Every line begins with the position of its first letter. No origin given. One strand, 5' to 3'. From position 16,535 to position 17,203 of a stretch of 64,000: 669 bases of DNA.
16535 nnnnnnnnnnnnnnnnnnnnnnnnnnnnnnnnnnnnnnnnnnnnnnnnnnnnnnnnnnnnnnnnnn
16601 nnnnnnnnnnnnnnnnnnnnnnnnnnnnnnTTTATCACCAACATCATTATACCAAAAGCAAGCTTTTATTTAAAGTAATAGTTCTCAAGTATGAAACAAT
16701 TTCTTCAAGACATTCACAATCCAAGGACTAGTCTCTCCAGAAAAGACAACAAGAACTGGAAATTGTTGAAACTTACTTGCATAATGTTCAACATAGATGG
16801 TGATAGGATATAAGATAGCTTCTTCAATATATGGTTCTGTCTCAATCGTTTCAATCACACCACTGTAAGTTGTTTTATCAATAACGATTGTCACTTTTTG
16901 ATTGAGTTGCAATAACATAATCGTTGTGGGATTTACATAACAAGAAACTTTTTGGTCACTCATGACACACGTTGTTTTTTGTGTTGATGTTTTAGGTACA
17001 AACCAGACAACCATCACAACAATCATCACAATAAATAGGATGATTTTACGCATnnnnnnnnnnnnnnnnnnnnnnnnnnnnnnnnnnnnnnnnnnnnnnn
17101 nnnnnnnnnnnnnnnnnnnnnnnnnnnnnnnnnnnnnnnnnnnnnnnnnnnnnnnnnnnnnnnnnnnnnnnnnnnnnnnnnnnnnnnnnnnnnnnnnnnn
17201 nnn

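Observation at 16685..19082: Orphan peptidase-C39 ABC exporter coupled to a 122-aa mini-HlyD-like protein, with no cargo gene nearby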

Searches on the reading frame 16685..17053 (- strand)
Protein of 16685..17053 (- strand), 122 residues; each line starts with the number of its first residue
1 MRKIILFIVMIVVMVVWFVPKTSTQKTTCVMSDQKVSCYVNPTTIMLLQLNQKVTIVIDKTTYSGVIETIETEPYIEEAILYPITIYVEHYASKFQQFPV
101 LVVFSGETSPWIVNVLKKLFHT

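Call 3: search_protein_families(library=pfam, proteins=[window:16685-17053:-], max_evalue=1)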
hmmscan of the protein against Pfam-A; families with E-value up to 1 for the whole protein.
window:16685-17053:- (122 aa): 3 families
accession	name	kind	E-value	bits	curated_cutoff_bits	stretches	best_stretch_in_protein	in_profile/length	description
PF01621.22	Fusion_gly_K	-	0.013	15.1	20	1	5-73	13-83/339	Cell fusion glycoprotein K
PF06869.18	DUF1258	-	0.1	12.5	33.1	1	14-71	121-176/253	Protein of unknown function (DUF1258)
PF14221.11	DUF4330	-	0.15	12.7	27.6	1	4-74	21-99/167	Domain of unknown function (DUF4330)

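Call 4: search_protein_families(library=ncbifam, proteins=[window:16685-17053:-], max_evalue=1)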
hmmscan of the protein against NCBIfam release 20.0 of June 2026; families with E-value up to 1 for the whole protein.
window:16685-17053:- (122 aa): 2 families
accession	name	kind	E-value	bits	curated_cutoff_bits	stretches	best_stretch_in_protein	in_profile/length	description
NF045999.1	MAG1140_fam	equivalog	0.016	15.4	35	1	4-72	14-84/126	MAG1140 family protein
NF005747.0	PRK07571.1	equivalog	0.048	13.3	224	1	25-85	88-146/173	bidirectional hydrogenase complex protein HoxE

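Call 10: find_homologous_proteins(query=window:16685-17053:-, max_evalue=0.01)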
Query window:16685-17053:- (122 aa): 1 proteins with E <= 0.01 among 1 candidates.
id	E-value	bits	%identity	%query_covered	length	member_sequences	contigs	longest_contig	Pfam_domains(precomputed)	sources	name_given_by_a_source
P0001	3.4e-71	254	100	100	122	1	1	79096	-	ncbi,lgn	-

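Call 20: find_encoding_contigs(protein=P0001, flank=10000, max_places=4)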
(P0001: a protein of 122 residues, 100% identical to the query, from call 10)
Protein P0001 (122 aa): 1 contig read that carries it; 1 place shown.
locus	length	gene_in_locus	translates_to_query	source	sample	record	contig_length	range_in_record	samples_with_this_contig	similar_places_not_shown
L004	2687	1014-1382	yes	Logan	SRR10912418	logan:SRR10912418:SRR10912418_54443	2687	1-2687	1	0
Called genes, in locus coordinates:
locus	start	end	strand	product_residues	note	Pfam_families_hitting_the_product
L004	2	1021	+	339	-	?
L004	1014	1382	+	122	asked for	-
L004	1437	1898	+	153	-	PF02130:YbeY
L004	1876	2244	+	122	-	PF01219:DAGK_prokar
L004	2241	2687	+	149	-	?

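Call 21: search_protein_representatives(protein=window:16685-17053:-)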
Query: 122 residues. Proteins with E-value up to 0.001 (for the whole library): 2; up to 1e-10: 2; up to 1e-30: 1. The best 2 are listed.
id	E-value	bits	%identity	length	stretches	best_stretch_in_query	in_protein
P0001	1.1e-71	254.3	100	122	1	1-122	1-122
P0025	2.1e-17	79.4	35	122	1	1-120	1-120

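Call 23: find_encoding_contigs(protein=P0025, flank=10000, max_places=6)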
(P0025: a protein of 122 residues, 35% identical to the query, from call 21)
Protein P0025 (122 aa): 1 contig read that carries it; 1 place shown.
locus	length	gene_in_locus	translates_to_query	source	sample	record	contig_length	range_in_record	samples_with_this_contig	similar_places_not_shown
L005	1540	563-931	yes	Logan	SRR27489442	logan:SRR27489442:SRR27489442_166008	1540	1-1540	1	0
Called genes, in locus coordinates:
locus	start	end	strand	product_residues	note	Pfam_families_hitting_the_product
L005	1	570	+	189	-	?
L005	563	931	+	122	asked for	-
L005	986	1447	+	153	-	PF02130:YbeY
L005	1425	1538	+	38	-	?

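Call 34: predict_structure(alignment_id=A1)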
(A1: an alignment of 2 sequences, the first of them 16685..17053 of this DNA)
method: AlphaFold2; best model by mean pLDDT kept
length: 122 residues; sequences in the alignment: 2
mean_pLDDT: 70.7   pTM: 0.56
mean pLDDT of the five models: 70.7, 70.0, 49.8, 43.4, 43.0
residues with pLDDT >= 90: 0; 70-90: 72; 50-70: 45; < 50: 5
segments of 3 or more residues with pLDDT < 50: none
pLDDT, mean of each block of 10 residues (from residue 1): 75 58 68 82 75 80 85 73 83 63 61 52 43
secondary structure, 60 per line:
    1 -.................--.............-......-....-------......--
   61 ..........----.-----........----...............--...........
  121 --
elements in order: H2-18 E21-33 E35-40 H42-45 E53-58 E61-70 E81-88 E93-107 H110-120

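Call 41: search_protein_families(library=ncbifam, proteins=[P0025, L005:1-570:+], max_evalue=1)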
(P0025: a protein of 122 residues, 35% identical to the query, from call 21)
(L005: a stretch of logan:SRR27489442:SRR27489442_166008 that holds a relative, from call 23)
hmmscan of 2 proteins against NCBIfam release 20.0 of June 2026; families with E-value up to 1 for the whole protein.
P0025 (122 aa): 0 families

L005:1-570:+ (189 aa): 201 families (the best 25 are shown)
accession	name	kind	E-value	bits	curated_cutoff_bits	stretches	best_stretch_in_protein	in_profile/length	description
TIGR03375.1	type_I_sec_LssB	subfamily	2.2e-41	142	693.1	1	10-177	498-666/696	type I secretion system permease/ATPase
NF008364.0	PRK11160.1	equivalog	1.7e-34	119.4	630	1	7-185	368-547/575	heme ABC transporter ATP-binding protein/permease CydC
NF045998.1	cleave_ABC_plasm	equivalog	5.9e-34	117.4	500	1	4-174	492-662/673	Mbov_0121 family peptidase domain-containing ABC transporter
TIGR02857.1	CydD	equivalog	1.1e-33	117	435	1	7-181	350-525/529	thiol reductant ABC exporter subunit CydD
NF050066.1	LPSTprtrPglK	equivalog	6.3e-31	107.4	1000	1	10-182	380-552/558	BC-type lipopolysaccharide transporter PglK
TIGR02868.1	CydC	equivalog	3.9e-30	105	329.05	1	6-172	362-529/530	thiol reductant ABC exporter subunit CydC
TIGR01846.1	type_I_sec_HlyB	subfamily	9.5e-30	103.5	725.55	1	10-179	488-658/694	type I secretion system permease/ATPase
TIGR00958.1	3a01208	subfamily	6.7e-29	100.7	874.6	1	8-176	510-677/711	antigen peptide transporter 2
TIGR03796.1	NHLM_micro_ABC1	equivalog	3.9e-28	98.1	853.3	1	10-174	510-673/710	NHLP family bacteriocin export ABC transporter peptidase/permease/ATPase subunit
TIGR02203.1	MsbA_lipidA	equivalog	1e-27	96.9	602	1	9-181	363-537/572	lipid A export permease/ATP-binding protein MsbA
TIGR02204.1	MsbA_rel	hypoth_equivalog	2.7e-27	95.7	780.4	1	10-177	371-539/576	ABC transporter, permease/ATP-binding protein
NF010178.0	PRK13657.1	equivalog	1e-26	93.6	733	1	10-179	366-536/588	glucan ABC transporter ATP-binding protein/ permease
TIGR03797.1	NHLM_micro_ABC2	equivalog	9.9e-26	90.4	709.4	1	10-174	484-646/686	NHLP bacteriocin export ABC transporter permease/ATPase subunit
NF045513.1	HepA_fam_ABC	equivalog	5.1e-25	88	725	1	8-178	403-574/610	heterocyst formation ABC transporter subunit HepA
TIGR01842.1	type_I_sec_PrtD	subfamily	1.9e-24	86.1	510.15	1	10-181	349-522/544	type I secretion system permease/ATPase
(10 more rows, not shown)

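Call 57: find_homologous_proteins(query=A2, max_evalue=1)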
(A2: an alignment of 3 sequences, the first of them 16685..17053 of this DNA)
Query A2 (3 sequences) (122 aa, profile of the alignment): 11 proteins with E <= 1 among 323 candidates.
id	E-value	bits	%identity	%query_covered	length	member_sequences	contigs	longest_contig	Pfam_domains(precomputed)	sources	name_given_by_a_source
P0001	2.3e-53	198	100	100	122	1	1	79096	-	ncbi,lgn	-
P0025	1.3e-52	195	35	98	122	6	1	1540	-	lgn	-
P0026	1.7e-44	169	-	-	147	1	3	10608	-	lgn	-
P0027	1.3e-35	140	-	-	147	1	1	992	-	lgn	-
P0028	2.0e-35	140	-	-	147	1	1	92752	-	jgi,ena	-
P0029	1.6e-33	134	-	-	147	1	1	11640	-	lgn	-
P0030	2.4e-33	133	-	-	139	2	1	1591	-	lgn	-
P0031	5.3e-26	109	27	39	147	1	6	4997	-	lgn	-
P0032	4.1e-24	103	-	-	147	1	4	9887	-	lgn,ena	-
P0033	4.6e-22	97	-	-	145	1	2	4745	-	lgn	-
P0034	3.7e-19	87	-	-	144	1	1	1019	-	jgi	-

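Call 59: find_encoding_contigs(protein=P0028, flank=8000, max_places=2)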
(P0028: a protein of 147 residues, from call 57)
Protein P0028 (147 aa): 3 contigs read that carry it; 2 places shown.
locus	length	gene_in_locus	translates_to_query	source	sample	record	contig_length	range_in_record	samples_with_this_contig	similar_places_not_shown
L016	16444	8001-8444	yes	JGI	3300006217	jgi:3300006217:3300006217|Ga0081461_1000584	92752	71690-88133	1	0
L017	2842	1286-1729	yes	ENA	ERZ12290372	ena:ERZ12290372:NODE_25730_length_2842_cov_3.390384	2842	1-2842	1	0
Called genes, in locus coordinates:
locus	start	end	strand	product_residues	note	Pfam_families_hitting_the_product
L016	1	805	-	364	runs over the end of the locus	PF05636:HIGH_NTase1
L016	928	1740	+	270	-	PF01136:Peptidase_U32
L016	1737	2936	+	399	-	PF01136:Peptidase_U32, PF16325:Peptidase_U32_C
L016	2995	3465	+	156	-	PF03449:GreA_GreB_N, PF01272:GreA_GreB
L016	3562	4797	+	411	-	PF05697:Trigger_N, PF00254:FKBP_C, PF05698:Trigger_C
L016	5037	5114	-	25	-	-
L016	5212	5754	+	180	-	PF03602:Cons_hypoth95, PF02005:TRM (faint), PF05175:MTS, PF13847:Methyltransf_31 (weak), PF09445:Methyltransf_15 (weak)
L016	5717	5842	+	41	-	-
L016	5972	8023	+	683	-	PF03412:Peptidase_C39, PF00664:ABC_membrane, PF00005:ABC_tran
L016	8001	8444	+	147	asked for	-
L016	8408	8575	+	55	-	-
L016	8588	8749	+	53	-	-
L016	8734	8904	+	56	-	-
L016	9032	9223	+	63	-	PF01165:Ribosomal_S21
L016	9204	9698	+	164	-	PF09424:YqeY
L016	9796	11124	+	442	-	PF21799:MurD-like_N, PF08245:Mur_ligase_M, PF02875:Mur_ligase_C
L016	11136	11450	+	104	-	-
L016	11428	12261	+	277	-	-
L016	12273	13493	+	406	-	PF03952:Enolase_N, PF00113:Enolase_C, PF13378:MR_MLE_C (weak)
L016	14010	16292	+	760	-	PF17854:FtsK_alpha, PF01580:FtsK_SpoIIIE, PF12846:AAA_10 (faint), PF09397:FtsK_gamma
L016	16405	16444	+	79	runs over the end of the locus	PF06135:IreB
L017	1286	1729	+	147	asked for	-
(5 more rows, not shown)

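Call 62: search_protein_families(library=ncbifam, alignment_id=A3, max_evalue=1)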
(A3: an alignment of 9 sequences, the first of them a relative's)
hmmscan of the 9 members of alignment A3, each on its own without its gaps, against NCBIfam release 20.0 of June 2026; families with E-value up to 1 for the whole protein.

A. member 1, P0026 (147 aa): 4 families
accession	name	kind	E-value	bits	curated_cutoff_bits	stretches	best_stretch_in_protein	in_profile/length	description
NF045999.1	MAG1140_fam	equivalog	0.014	15.6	35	1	16-138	3-121/126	MAG1140 family protein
NF003578.0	PRK05248.2-3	equivalog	0.023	14.8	206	1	90-135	28-73/122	hypothetical protein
NF045754.1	MPN499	equivalog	0.023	14.7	100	1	14-69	91-148/151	MPN499 family protein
NF051471.1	cytcCgr1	equivalog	0.055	13.1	340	1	15-94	2-78/204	cytochrome c-type protein Cgr1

B. families by the number of members that match (of 9 scanned): 13 families
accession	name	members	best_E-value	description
NF045999.1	MAG1140_fam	9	0.0004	MAG1140 family protein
TIGR04265.1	bac_cardiolipin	2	0.0014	cardiolipin synthase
NF011909.0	PRK15382.1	2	0.0026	NleB family type III secretion system effector arginine glycosyltransferase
NF045754.1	MPN499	2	0.0068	MPN499 family protein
NF003578.0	PRK05248.2-3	2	0.023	hypothetical protein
NF046005.2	near_gluc_PtsG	1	0.007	MPN207a family PTS transporter accessory protein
TIGR00195.1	exoDNase_III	1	0.0071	exodeoxyribonuclease III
TIGR00633.1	xth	1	0.0074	exodeoxyribonuclease III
NF033158.1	Myrrcad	1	0.013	MyrrCad domain-containing protein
NF009727.0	PRK13254.1-1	1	0.033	cytochrome c maturation protein CcmE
TIGR01006.1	polys_exp_MPA1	1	0.051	CspC family polysaccharide chain length determinant protein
NF051471.1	cytcCgr1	1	0.055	cytochrome c-type protein Cgr1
TIGR04392.1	haoB_nitrify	1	0.097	hydroxylamine oxidation protein HaoB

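Call 67: predict_structure(alignment_id=A3)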
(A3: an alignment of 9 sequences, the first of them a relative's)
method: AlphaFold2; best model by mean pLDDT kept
length: 147 residues; sequences in the alignment: 9
mean_pLDDT: 78.4   pTM: 0.57
mean pLDDT of the five models: 78.4, 77.9, 74.6, 73.9, 71.8
residues with pLDDT >= 90: 16; 70-90: 93; 50-70: 34; < 50: 4
segments of 3 or more residues with pLDDT < 50: none
pLDDT, mean of each block of 10 residues (from residue 1): 53 61 84 79 69 85 89 87 86 90 90 86 84 72 55
secondary structure, 60 per line:
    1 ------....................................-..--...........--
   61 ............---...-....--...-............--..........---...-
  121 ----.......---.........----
elements in order: H7-42 E48-58 E61-69 E80-83 E86-88 E90-101 E104-113 E125-131 H137-143

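Call 74: list_cluster_members(proteins=[P0025])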
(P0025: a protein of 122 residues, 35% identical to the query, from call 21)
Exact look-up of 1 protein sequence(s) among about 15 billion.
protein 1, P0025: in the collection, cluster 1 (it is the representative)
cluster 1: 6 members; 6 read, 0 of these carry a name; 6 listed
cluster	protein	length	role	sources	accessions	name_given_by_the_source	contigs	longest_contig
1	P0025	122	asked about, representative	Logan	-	-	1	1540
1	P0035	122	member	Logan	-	-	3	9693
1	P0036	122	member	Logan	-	-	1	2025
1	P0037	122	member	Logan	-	-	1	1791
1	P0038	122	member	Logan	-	-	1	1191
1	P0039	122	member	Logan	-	-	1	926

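Call 75: find_encoding_contigs(protein=P0035, flank=10000, max_places=3)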
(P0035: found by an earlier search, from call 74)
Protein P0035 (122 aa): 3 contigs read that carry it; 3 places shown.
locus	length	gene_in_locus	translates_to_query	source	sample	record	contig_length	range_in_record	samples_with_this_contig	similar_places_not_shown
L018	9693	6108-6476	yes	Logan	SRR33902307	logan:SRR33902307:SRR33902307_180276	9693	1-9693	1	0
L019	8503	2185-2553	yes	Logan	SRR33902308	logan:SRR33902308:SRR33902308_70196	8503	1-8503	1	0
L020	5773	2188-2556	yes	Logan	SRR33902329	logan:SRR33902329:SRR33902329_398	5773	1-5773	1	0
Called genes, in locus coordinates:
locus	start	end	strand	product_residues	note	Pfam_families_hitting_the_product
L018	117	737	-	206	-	PF14329:DUF4386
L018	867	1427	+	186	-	PF00440:TetR_N (weak), PF14278:TetR_C_8 (weak)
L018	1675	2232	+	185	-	-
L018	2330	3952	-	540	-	PF02690:Na_Pi_cotrans, PF01895:PhoU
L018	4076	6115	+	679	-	PF03412:Peptidase_C39, PF00664:ABC_membrane, PF00005:ABC_tran, PF01935:DUF87 (weak), PF13401:AAA_22 (faint)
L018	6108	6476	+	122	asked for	-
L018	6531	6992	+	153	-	PF02130:YbeY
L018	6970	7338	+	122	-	PF01219:DAGK_prokar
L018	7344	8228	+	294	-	PF00009:GTP_EFTU (faint), PF00350:Dynamin_N (faint), PF01926:MMR_HSR1, PF02421:FeoB_N, PF03193:RsgA_GTPase (faint), PF04548:AIG1 (weak), PF10662:PduV-EutP (faint), PF07650:KH_2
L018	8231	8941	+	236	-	PF11967:RecO_N, PF02565:RecO_C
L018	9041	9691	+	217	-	?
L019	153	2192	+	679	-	PF03412:Peptidase_C39, PF00664:ABC_membrane, PF00005:ABC_tran, PF01935:DUF87 (weak), PF13401:AAA_22 (faint)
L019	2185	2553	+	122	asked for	-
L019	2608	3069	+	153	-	PF02130:YbeY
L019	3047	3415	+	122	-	PF01219:DAGK_prokar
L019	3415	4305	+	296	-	PF00009:GTP_EFTU (faint), PF00350:Dynamin_N (faint), PF01926:MMR_HSR1, PF02421:FeoB_N, PF03193:RsgA_GTPase (faint), PF04548:AIG1 (weak), PF10662:PduV-EutP (faint), PF07650:KH_2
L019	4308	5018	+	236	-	PF11967:RecO_N, PF02565:RecO_C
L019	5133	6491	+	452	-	PF28494:GlyRS_ins_1 (faint), PF00587:tRNA-synt_2b, PF03129:HGTP_anticodon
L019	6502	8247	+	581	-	PF01807:Zn_ribbon_DnaG, PF08275:DNAG_N, PF01751:Toprim, PF13155:Toprim_2, PF13362:Toprim_3, PF13662:Toprim_4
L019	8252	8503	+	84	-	?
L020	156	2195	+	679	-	PF03412:Peptidase_C39, PF00664:ABC_membrane, PF00005:ABC_tran, PF01935:DUF87 (weak), PF13401:AAA_22 (faint)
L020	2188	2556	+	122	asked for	-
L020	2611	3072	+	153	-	PF02130:YbeY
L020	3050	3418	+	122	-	PF01219:DAGK_prokar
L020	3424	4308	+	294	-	PF00009:GTP_EFTU (faint), PF00350:Dynamin_N (faint), PF01926:MMR_HSR1, PF02421:FeoB_N, PF03193:RsgA_GTPase (faint), PF04548:AIG1 (weak), PF10662:PduV-EutP (faint), PF07650:KH_2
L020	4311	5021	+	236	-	PF11967:RecO_N, PF02565:RecO_C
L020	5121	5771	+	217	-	?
